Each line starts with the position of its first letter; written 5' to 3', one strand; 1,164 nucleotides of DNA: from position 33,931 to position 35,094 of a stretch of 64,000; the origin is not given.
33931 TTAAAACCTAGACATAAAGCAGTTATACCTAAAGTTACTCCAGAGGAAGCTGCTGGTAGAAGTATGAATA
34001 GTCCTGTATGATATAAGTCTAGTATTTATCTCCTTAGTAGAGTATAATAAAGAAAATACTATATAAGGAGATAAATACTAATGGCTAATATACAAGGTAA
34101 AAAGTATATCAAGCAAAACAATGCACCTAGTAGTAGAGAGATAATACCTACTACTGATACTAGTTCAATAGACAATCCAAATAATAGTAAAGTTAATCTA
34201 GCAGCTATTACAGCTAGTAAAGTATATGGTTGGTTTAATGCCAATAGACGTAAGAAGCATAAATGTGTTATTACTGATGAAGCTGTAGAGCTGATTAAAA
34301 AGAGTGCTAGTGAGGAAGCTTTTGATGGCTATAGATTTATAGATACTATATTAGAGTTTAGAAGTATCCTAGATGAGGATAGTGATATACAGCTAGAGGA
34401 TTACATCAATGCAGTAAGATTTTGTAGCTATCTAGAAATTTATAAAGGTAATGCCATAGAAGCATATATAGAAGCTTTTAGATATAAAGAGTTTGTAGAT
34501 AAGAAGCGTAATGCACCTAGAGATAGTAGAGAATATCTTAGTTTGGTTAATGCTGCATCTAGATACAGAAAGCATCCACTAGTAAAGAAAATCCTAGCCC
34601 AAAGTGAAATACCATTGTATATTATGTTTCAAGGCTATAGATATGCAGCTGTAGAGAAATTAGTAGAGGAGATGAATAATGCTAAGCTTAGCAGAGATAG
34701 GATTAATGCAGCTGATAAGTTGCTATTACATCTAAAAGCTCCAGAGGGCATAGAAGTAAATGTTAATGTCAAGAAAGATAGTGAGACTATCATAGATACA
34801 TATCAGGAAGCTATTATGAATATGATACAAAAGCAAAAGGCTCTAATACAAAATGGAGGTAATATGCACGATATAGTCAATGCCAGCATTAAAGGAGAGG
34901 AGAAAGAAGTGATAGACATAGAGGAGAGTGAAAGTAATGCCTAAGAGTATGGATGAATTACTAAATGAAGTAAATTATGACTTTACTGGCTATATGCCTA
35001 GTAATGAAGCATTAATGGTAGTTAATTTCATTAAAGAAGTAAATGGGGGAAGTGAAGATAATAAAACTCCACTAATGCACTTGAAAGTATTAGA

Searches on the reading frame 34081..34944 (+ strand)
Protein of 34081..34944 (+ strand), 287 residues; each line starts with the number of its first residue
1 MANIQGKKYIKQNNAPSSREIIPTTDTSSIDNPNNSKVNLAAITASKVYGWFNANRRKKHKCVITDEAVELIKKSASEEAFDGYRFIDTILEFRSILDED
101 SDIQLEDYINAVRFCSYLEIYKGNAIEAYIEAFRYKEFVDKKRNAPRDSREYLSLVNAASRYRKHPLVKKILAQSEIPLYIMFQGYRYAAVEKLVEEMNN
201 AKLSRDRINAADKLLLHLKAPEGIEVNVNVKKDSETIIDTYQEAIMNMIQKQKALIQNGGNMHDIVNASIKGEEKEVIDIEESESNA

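Call 69: search_protein_families(library=phrogs, proteins=[window:34081-34944:+], max_evalue=0.001)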
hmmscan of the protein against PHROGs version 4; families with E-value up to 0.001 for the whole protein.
window:34081-34944:+ (287 aa): 1 family
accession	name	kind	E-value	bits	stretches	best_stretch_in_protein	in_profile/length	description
phrog_2109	-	unknown function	1.9e-36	126.7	1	58-277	15-227/230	-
